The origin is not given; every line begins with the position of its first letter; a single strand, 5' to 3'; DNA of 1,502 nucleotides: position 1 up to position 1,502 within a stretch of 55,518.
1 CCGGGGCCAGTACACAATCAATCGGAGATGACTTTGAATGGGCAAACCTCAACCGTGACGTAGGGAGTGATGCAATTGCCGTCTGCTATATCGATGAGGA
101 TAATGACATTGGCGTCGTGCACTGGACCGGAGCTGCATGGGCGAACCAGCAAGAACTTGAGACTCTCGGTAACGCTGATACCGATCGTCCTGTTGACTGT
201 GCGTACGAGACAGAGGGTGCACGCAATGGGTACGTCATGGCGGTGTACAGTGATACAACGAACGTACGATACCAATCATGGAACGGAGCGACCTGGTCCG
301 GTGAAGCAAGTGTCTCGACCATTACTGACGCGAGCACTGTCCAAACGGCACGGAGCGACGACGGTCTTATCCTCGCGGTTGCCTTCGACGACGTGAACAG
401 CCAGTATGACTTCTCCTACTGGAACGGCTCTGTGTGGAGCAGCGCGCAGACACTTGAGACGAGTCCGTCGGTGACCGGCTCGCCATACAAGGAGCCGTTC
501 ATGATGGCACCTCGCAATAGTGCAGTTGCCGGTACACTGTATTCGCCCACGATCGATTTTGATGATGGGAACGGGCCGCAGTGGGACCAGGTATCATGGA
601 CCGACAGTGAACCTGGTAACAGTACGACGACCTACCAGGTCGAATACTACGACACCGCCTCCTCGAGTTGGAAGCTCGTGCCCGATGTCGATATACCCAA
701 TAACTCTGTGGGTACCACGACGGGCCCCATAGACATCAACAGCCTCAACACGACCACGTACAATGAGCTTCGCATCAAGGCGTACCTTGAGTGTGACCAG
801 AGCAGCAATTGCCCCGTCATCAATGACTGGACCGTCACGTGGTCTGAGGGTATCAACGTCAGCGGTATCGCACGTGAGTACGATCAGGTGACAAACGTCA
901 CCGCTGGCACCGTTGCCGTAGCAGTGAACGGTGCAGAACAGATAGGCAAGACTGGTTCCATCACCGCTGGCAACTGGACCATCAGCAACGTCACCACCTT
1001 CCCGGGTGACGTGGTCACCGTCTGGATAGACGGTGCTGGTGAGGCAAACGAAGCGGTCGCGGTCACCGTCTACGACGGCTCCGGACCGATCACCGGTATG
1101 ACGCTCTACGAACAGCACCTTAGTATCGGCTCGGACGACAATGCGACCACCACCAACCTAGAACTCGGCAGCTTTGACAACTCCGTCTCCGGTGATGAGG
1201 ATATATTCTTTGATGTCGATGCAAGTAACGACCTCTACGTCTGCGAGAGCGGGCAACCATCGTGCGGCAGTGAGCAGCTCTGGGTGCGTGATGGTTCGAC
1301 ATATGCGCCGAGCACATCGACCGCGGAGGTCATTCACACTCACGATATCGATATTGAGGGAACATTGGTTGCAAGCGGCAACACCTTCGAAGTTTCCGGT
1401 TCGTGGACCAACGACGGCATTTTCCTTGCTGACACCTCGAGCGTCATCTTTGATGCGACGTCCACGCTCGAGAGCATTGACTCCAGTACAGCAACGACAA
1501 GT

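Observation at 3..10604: Giant (at least 3,533 aa) modular surface protein truncated by the window edge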

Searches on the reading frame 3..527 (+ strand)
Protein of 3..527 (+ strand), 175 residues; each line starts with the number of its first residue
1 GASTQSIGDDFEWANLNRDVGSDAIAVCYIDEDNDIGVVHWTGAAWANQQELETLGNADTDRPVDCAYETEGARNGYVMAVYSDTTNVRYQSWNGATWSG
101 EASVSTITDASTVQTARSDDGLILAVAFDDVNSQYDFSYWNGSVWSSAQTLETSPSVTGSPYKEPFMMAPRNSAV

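Call 64: search_protein_families(library=pfam, proteins=[window:3-527:+], max_evalue=10)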
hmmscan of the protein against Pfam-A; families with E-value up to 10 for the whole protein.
window:3-527:+ (175 aa): 3 families
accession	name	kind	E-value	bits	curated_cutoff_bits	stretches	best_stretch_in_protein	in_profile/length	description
PF10708.14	DUF2510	-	0.032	14.4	24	2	86-102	12-26/35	Protein of unknown function (DUF2510)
PF19565.4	DUF6087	-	0.053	14.2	27.1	1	91-117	47-73/99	Family of unknown function (DUF6087)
PF23769.1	Beta-prop_WDR75_2nd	-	0.16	11.1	27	1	94-154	144-198/323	WD repeat-containing protein 75 second beta-propeller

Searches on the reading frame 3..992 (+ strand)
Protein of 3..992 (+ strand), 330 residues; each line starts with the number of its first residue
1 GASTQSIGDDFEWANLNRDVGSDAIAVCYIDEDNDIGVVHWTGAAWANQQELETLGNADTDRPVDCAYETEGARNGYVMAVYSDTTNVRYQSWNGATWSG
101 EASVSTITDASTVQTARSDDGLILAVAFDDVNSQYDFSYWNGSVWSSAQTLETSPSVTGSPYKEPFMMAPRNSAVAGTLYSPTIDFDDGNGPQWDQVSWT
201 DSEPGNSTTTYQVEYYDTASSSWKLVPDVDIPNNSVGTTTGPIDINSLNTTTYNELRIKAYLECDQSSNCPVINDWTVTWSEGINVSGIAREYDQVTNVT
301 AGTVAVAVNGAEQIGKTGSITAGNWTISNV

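Call 22: find_related_loci(query=window:3-992:+, collection=genome_contigs, flank=10000)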
Query window:3-992:+ (330 aa) in genome_contigs; peptide patterns used: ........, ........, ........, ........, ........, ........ (x = any residue, [..] = any of these).
63 stretches matched a pattern; 11 encode a relative of the query (tblastn E <= 1e-3); 11 distinct loci.
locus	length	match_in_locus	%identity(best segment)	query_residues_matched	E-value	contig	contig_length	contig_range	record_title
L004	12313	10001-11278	51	1-330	3e-108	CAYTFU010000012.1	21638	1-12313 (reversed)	MAG TPA_asm: uncultured Candidatus Saccharibacteria bacterium isolate ERP113451_co1_10 genome assembly, contig: NODE_277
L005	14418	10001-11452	50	1-330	6e-104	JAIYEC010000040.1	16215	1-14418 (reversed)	MAG: bacterium isolate H1_MAG_00054 pond_H1_MAG_00054_000000000073, whole genome shotgun sequence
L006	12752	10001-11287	48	3-330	5e-100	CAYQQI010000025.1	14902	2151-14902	MAG TPA_asm: uncultured Candidatus Saccharibacteria bacterium isolate binchicken_co264_107 genome assembly, contig: NODE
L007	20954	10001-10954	49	11-330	5e-100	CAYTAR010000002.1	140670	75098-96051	MAG TPA_asm: uncultured Candidatus Saccharibacteria bacterium isolate SRP319275_co5_193 genome assembly, contig: NODE_18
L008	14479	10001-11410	49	1-330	9e-97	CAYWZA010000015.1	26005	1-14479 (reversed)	MAG TPA_asm: uncultured Candidatus Saccharibacteria bacterium isolate SRP269290_co7_77 genome assembly, contig: NODE_555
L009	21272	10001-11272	46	1-330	2e-95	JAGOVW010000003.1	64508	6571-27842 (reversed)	MAG: Candidatus Paceibacterota bacterium isolate Gw_Eff_bin_92 Gw_Eff_632_length_64508_cov_6.335130, whole genome shotgu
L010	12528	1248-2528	45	3-330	2e-93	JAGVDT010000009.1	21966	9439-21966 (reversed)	MAG: Candidatus Paceibacterota bacterium isolate WC_15 c_000000137088, whole genome shotgun sequence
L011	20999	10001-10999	44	1-330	4e-88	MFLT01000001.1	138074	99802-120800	MAG: Candidatus Kaiserbacteria bacterium RIFCSPLOWO2_01_FULL_45_25 rifcsplowo2_01_scaffold_1233, whole genome shotgun se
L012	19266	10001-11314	37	3-330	3e-62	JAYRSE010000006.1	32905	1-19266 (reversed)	MAG: Candidatus Paceibacterota bacterium isolate XM1_ASGE3bin.5 k141_99160, whole genome shotgun sequence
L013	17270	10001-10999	45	1-330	9e-91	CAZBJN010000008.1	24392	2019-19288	MAG TPA_asm: uncultured Candidatus Saccharibacteria bacterium isolate SRP062349_co2_256 genome assembly, contig: NODE_11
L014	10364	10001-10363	52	6-122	8e-33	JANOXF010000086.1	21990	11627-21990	MAG: Candidatus Kaiserbacteria bacterium isolate VAR_35_metabat_256 VAR_35_k141_4222124, whole genome shotgun sequence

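Call 85: search_protein_families(library=pfam, proteins=[L009:1604-10000:+], max_evalue=0.001)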
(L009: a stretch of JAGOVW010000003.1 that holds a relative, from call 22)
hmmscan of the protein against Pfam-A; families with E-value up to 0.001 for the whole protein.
L009:1604-10000:+ (2799 aa): 2 families
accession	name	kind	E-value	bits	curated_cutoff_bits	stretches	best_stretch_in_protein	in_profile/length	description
PF25788.1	Ig_Rha78A_N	-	2.8e-13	50.5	27.4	2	1376-1483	18-100/105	Rha78A-like, N-terminal immunoglobulin domain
PF16656.11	Pur_ac_phosph_N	-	4.4e-05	24.4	30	0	2267-2349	24-90/93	Purple acid Phosphatase, N-terminal domain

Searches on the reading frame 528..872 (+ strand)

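Call 64: search_protein_families(library=pfam, proteins=[window:528-872:+], max_evalue=10)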
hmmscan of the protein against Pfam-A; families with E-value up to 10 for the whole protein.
window:528-872:+ (115 aa): 2 families
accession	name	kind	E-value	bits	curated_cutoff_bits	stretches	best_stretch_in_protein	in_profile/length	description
PF00041.27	fn3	-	0.0073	16.9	25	1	21-88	17-71/84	Fibronectin type III domain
PF01344.31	Kelch_1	-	0.09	12.8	20.1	1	32-53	23-44/46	Kelch motif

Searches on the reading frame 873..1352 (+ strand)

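Call 64: search_protein_families(library=pfam, proteins=[window:873-1352:+], max_evalue=10)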
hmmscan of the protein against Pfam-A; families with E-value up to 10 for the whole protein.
window:873-1352:+ (160 aa): 1 family
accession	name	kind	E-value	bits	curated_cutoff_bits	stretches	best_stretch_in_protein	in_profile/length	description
PF05876.18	GpA_ATPase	-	0.14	12.2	25.6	1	13-53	27-65/247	Phage terminase large subunit gpA, ATPase domain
